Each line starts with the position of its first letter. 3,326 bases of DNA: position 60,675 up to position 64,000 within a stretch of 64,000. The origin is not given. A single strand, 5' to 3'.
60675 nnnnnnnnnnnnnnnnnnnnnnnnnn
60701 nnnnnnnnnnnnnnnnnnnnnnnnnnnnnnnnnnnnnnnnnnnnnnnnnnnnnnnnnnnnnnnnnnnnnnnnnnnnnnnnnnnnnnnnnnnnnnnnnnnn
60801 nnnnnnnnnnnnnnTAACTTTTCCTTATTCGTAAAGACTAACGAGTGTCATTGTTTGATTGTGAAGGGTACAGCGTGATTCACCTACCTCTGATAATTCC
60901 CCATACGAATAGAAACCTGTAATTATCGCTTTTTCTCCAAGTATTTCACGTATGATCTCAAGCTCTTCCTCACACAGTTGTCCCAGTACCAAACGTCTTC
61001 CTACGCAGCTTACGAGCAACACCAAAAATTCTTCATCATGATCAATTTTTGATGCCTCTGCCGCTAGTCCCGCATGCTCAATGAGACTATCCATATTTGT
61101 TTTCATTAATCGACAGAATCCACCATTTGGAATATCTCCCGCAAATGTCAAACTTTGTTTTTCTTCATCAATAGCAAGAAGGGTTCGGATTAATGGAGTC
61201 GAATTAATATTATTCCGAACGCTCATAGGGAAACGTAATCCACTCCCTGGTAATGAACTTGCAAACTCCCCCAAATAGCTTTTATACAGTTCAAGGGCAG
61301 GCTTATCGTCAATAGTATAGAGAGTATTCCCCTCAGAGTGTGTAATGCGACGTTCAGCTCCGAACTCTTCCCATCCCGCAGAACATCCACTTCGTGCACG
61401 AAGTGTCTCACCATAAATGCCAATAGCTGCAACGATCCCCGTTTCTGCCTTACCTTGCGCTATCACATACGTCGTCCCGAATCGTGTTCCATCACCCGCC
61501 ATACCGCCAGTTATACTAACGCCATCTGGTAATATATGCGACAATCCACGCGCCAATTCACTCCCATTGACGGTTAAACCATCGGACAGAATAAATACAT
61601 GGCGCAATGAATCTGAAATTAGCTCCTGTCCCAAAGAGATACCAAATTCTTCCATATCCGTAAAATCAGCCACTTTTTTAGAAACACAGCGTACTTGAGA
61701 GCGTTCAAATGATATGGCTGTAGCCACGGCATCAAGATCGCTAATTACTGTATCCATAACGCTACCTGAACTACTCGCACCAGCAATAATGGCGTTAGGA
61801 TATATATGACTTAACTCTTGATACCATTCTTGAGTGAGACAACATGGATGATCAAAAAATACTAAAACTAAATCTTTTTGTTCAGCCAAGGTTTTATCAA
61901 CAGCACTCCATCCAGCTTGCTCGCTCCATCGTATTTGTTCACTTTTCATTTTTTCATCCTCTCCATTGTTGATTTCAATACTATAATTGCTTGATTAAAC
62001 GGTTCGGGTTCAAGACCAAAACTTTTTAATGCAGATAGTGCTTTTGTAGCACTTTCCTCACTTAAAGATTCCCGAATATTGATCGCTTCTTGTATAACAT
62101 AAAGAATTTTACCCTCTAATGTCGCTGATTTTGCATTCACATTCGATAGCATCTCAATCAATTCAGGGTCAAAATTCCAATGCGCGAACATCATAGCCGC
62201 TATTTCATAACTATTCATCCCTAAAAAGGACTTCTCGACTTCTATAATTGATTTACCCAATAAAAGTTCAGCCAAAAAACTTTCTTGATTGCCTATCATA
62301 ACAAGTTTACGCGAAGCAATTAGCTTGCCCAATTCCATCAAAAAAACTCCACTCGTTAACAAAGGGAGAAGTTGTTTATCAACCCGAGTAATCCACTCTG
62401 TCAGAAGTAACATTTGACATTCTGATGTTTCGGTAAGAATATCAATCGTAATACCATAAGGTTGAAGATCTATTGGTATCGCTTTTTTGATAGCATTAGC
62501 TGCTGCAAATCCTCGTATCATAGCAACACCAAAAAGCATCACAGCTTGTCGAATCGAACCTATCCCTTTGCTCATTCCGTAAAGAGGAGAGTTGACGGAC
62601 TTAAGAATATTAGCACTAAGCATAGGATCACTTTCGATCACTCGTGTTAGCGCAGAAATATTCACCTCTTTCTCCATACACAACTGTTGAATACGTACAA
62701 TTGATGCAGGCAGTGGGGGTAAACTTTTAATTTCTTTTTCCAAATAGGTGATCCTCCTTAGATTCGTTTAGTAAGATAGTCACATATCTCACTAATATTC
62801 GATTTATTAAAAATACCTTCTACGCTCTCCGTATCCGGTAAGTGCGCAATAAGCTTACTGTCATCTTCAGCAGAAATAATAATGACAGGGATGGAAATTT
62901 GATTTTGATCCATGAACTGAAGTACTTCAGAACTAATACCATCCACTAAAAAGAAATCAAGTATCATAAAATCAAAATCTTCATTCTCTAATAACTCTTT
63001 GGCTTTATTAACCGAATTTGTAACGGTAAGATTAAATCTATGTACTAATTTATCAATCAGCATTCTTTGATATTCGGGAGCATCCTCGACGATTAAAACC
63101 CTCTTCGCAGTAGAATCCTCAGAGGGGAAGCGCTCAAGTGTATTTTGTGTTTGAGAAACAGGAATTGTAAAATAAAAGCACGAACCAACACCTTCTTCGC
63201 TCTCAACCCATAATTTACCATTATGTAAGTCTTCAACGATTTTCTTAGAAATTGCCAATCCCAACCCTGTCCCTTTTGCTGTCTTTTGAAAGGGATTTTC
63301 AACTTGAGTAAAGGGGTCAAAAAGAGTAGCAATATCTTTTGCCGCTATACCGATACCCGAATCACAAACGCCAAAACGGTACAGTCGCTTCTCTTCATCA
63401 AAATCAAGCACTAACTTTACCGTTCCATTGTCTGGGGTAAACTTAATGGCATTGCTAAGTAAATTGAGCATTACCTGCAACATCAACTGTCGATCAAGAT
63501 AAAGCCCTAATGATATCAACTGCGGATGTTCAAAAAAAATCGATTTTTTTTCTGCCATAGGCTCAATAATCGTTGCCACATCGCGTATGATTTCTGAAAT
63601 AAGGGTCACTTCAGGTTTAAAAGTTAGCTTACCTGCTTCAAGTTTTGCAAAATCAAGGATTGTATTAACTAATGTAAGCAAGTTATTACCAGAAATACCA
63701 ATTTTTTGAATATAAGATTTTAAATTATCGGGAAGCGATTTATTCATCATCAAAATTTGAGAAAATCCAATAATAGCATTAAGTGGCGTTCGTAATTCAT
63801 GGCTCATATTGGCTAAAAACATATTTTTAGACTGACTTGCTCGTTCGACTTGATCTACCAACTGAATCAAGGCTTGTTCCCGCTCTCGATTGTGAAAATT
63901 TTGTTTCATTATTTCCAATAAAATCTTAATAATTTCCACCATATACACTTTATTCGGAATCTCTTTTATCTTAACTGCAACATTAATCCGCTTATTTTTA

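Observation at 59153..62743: HDOD-FIST-kinase operon: a candidate NosP/NahK-type nitric-oxide or haem sensing system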

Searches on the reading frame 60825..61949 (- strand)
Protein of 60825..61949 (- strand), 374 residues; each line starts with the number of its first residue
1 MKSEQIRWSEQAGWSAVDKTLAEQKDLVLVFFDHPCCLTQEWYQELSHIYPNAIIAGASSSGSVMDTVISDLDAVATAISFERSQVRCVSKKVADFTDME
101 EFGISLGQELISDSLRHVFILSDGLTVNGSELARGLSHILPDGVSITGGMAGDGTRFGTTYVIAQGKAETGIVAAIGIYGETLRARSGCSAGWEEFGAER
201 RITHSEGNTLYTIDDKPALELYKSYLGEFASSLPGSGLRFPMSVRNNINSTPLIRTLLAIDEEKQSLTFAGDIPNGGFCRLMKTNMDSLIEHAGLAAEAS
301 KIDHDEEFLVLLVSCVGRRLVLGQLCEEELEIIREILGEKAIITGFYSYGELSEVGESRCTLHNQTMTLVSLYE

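Call 3: search_protein_families(library=pfam, proteins=[window:60825-61949:-], max_evalue=0.01)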
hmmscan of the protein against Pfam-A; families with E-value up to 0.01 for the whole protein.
window:60825-61949:- (374 aa): 2 families
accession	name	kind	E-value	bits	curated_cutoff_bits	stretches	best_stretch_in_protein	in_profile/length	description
PF08495.15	FIST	-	3.8e-39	135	23.2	1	26-216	1-189/189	FIST N domain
PF10442.14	FIST_C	-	2e-32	112.5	28.5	1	218-353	1-130/131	FIST C domain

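Call 4: search_protein_families(library=ncbifam, proteins=[window:60825-61949:-], max_evalue=0.01)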
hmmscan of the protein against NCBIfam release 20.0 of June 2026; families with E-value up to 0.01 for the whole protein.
window:60825-61949:- (374 aa): 1 family
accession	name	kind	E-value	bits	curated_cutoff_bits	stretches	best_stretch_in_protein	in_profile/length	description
NF041558.1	NosP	equivalog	3.4e-14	52.7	450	1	17-369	15-364/368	nitric oxide-sensing protein NosP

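Call 10: find_homologous_proteins(query=window:60825-61949:-)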
Query window:60825-61949:- (374 aa): 6096 proteins with E <= 0.001 among 8000 candidates; the best 120 are listed.
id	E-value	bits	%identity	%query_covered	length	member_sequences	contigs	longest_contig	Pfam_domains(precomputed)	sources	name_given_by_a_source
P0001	6.6e-239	810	97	100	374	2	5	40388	PF08495.16,PF10442.15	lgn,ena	-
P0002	3.5e-217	738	88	100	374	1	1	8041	PF08495.16,PF10442.15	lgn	-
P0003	6.3e-216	734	87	100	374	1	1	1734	PF08495.16,PF10442.15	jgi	-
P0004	7.7e-215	731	86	100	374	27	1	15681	PF08495.16,PF10442.15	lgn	-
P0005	4.6e-214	728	86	100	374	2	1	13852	PF08495.16,PF10442.15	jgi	-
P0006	8.6e-213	724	86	100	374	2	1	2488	PF08495.16,PF10442.15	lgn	-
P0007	1.6e-212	723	86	100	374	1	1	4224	PF08495.16,PF10442.15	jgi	-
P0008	1.3e-208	710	83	100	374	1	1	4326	PF08495.16,PF10442.15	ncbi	-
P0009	2.0e-207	706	83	100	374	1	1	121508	PF08495.16,PF10442.15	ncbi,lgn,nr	ncbi:MAG: FIST N-terminal domain-containing protein [Sulfuricurvum sp.]|nr:FIST N-terminal domain-co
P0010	8.9e-198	675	80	100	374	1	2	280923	PF08495.16,PF10442.15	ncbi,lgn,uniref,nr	ncbi:MAG: FIST N-terminal domain-containing protein [Sulfuricurvum sp.]|uniref:FIST signal transduct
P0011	4.5e-190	649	76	100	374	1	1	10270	PF08495.16,PF10442.15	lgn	-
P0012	1.5e-189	648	76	100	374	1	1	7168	PF08495.16,PF10442.15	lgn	-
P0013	1.6e-189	647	76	100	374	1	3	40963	PF08495.16,PF10442.15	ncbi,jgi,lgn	jgi:hypothetical protein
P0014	8.3e-188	642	78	100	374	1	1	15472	PF08495.16,PF10442.15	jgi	jgi:hypothetical protein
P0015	3.4e-187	640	76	100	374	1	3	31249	PF08495.16,PF10442.15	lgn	-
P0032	1.2e-182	625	73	100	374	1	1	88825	PF08495.16,PF10442.15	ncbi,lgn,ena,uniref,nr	ncbi:MAG: FIST N-terminal domain-containing protein [Sulfuricurvum sp.]|uniref:FIST signal transduct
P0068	2.1e-165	568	69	100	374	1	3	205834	PF08495.16,PF10442.15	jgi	jgi:hypothetical protein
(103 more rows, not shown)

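Call 48: find_encoding_contigs(protein=P0010, flank=9000, max_places=2)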
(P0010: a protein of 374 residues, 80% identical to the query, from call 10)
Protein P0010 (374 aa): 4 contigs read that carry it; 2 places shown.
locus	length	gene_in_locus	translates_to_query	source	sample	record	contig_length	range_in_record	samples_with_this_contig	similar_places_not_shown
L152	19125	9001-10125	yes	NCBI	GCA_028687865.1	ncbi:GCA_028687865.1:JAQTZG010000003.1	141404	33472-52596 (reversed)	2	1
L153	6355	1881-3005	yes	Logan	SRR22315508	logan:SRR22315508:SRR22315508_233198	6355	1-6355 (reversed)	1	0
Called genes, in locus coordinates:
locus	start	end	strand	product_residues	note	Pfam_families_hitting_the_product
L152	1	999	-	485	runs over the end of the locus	PF00009:GTP_EFTU, PF01926:MMR_HSR1 (faint), PF03144:GTP_EFTU_D2 (weak), PF22594:GTP-eEF1A_C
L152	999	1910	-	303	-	PF01507:PAPS_reduct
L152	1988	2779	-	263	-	PF01925:TauE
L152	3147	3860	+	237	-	-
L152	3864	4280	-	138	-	-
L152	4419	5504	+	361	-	PF00072:Response_reg, PF13487:HD_5, PF01966:HD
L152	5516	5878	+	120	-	PF00072:Response_reg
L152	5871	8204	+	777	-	PF11563:Protoglobin, PF00512:HisKA, PF02518:HATPase_c, PF00072:Response_reg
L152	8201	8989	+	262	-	PF08668:HDOD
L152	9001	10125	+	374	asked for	PF08495:FIST, PF10442:FIST_C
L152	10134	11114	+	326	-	PF00512:HisKA, PF02518:HATPase_c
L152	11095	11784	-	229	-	PF13386:DsbD_2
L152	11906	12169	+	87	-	PF00403:HMA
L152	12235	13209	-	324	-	PF00764:Arginosuc_synth (weak), PF02568:ThiI, PF03054:tRNA_Me_trans, PF06508:QueC (faint), PF18297:NFACT-R_2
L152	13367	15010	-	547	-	PF01807:Zn_ribbon_DnaG, PF08275:DNAG_N, PF01751:Toprim, PF13155:Toprim_2, PF13362:Toprim_3 (faint), PF13662:Toprim_4, PF10410:DnaB_bind (weak), PF16730:DnaGprimase_HBD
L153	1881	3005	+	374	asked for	PF08495:FIST, PF10442:FIST_C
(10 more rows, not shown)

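Call 49: find_encoding_contigs(protein=P0032, flank=9000, max_places=2)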
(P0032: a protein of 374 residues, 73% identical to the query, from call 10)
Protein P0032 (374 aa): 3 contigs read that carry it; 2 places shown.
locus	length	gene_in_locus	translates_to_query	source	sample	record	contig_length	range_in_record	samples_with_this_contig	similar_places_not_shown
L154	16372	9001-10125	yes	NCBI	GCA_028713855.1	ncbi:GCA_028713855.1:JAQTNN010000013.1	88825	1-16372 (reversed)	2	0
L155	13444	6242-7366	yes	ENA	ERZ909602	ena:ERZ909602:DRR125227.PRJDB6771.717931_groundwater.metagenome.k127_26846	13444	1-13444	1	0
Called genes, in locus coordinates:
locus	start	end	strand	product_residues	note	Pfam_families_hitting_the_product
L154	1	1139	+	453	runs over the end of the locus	-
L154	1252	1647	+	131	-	-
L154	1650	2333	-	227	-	PF13103:TonB_2 (weak), PF03544:TonB_C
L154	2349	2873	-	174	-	PF13623:SurA_N_2 (faint)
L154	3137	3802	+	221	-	-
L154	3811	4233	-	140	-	-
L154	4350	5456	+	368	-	PF00072:Response_reg, PF13487:HD_5, PF01966:HD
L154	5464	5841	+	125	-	PF00072:Response_reg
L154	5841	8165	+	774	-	PF11563:Protoglobin, PF00512:HisKA, PF02518:HATPase_c, PF00072:Response_reg (weak)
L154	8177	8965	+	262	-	PF08668:HDOD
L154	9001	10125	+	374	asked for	PF08495:FIST, PF10442:FIST_C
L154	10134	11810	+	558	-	PF00989:PAS, PF13426:PAS_9, PF00989:PAS, PF13188:PAS_8 (weak), PF08448:PAS_4, PF13426:PAS_9, PF00512:HisKA, PF02518:HATPase_c, +2 more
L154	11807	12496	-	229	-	PF13386:DsbD_2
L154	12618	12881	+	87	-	PF00403:HMA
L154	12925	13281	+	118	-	PF05656:DUF805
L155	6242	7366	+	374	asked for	PF08495:FIST, PF10442:FIST_C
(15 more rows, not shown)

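Call 50: find_encoding_contigs(protein=P0068, flank=9000, max_places=2)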
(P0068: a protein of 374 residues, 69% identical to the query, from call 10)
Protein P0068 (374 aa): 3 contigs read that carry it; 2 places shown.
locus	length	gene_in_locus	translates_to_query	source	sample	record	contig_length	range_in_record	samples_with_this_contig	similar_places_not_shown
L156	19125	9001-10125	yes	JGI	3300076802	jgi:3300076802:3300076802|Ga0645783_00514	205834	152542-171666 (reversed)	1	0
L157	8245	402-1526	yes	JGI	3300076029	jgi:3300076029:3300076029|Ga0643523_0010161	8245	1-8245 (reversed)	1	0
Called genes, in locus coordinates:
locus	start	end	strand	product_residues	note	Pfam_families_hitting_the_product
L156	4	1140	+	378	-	PF00072:Response_reg, PF13487:HD_5, PF01966:HD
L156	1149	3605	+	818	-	PF00497:SBP_bac_3, PF00989:PAS, PF13188:PAS_8 (faint), PF08447:PAS_3, PF08448:PAS_4 (faint), PF13426:PAS_9, PF00512:HisKA, PF02518:HATPase_c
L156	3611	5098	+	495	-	PF00072:Response_reg, PF01627:Hpt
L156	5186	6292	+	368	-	PF00072:Response_reg, PF13487:HD_5, PF01966:HD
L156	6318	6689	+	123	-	PF00072:Response_reg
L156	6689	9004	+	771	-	PF11563:Protoglobin, PF00512:HisKA, PF02518:HATPase_c, PF00072:Response_reg (weak)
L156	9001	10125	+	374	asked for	PF08495:FIST, PF10442:FIST_C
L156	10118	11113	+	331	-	PF00512:HisKA, PF02518:HATPase_c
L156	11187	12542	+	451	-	-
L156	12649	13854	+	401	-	PF13173:AAA_14, PF13635:DUF4143 (weak)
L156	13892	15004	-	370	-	PF02518:HATPase_c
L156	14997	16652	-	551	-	PF00072:Response_reg, PF00990:GGDEF, PF00563:EAL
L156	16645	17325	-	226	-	PF00072:Response_reg, PF00486:Trans_reg_C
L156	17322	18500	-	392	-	PF00072:Response_reg, PF00512:HisKA (weak), PF02518:HATPase_c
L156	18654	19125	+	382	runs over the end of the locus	PF05728:UPF0227, PF12697:Abhydrolase_6 (weak), PF01706:FliG_C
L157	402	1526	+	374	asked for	PF08495:FIST, PF10442:FIST_C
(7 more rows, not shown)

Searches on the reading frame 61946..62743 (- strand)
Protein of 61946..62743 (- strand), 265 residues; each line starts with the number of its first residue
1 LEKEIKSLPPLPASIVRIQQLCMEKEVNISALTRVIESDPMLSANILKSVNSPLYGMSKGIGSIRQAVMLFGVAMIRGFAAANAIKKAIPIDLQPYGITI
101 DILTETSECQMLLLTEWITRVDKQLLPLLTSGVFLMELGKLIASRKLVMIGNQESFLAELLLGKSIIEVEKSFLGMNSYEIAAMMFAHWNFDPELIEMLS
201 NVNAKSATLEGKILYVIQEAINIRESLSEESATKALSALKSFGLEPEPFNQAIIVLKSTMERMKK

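Call 3: search_protein_families(library=pfam, proteins=[window:61946-62743:-], max_evalue=0.01)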
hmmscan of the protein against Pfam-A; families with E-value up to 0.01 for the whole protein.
window:61946-62743:- (265 aa): 1 family
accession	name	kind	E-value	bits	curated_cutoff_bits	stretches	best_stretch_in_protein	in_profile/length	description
PF08668.18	HDOD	-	4.3e-27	95.3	22.9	1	8-201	1-192/196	HDOD domain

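Call 4: search_protein_families(library=ncbifam, proteins=[window:61946-62743:-], max_evalue=0.01)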
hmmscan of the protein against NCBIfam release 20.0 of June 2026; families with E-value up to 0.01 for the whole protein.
window:61946-62743:- (265 aa): 0 families

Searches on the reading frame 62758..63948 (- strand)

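Call 3: search_protein_families(library=pfam, proteins=[window:62758-63948:-], max_evalue=0.01)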
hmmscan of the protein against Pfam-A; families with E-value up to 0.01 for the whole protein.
window:62758-63948:- (396 aa): 3 families
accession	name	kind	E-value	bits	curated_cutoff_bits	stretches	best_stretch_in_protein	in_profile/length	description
PF02518.31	HATPase_c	-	3.8e-27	95.4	26.4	1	152-265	2-110/111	Histidine kinase-, DNA gyrase B-, and HSP90-like ATPase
PF00512.31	HisKA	-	6.7e-20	71.4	26.9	1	41-106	2-66/66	His Kinase A (phospho-acceptor) domain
PF00072.30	Response_reg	-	1.3e-07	32.2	30.2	1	284-386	1-104/111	Response regulator receiver domain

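Call 4: search_protein_families(library=ncbifam, proteins=[window:62758-63948:-], max_evalue=0.01)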
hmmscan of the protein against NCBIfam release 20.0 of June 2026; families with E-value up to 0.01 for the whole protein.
window:62758-63948:- (396 aa): 97 families (the best 25 are shown)
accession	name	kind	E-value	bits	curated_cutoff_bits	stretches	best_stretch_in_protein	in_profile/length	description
TIGR02956.1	TMAO_torS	equivalog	3.3e-79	267.1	676.5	1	32-360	455-784/967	TMAO reductase system sensor histidine kinase/response regulator TorS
NF008318.0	PRK11107.1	equivalog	4.4e-58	197.1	890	1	35-334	287-586/920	two-component sensor histidine kinase BarA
NF041947.1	LuxQ_Vibrio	equivalog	4.1e-57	193.7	1200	1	33-355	464-798/843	quorum-sensing autoinducer 2 sensor kinase/phosphatase LuxQ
NF008302.0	PRK11091.1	equivalog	2.1e-56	191.6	838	1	31-350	273-595/779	aerobic respiration two-component sensor histidine kinase ArcB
NF038297.2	hybrid_HK_HrmK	equivalog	2.7e-56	191.5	725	1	10-358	204-568/607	hybrid histidine kinase/response regulator HrmK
NF008099.0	PRK10841.1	equivalog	4.1e-54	183.7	920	1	24-342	453-761/949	two-component system sensor histidine kinase RcsC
NF046044.1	PnpS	equivalog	1.7e-51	175.5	400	1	18-263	144-390/390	two-component system histidine kinase PnpS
NF047874.1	MASE3_PAS_HK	subfamily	2.2e-51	175.4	560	1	15-270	372-631/655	MASE3 domain-containing sensor histidine kinase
NF041832.1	near_NosP_CTERM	subfamily_domain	3e-49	168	400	1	35-370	1-345/370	NahK/ErcS family hybrid sensor histidine kinase/response regulator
NF011874.0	PRK15347.1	equivalog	5.3e-47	160.4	852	1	19-269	371-619/921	two component system sensor kinase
NF047465.1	hybrid_HK_LvrA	exception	5e-46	157.1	1200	1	11-266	172-424/819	hybrid histidine kinase/response regulator LvrA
TIGR02966.1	phoR_proteo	equivalog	6.6e-46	156.9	334.2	1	24-261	97-332/333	phosphate regulon sensor histidine kinase PhoR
NF045901.1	HisKinLetSLeg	equivalog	7e-46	156.7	1650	1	33-359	285-612/906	two-component system sensor histidine kinase LetS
NF008543.0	PRK11466.1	equivalog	1.5e-45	155.5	982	1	33-349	436-751/914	TMAO reductase system sensor histidine kinase/response regulator TorS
NF033092.0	HK_WalK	equivalog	5.9e-44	150.6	725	1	27-264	358-594/594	cell wall metabolism sensor histidine kinase WalK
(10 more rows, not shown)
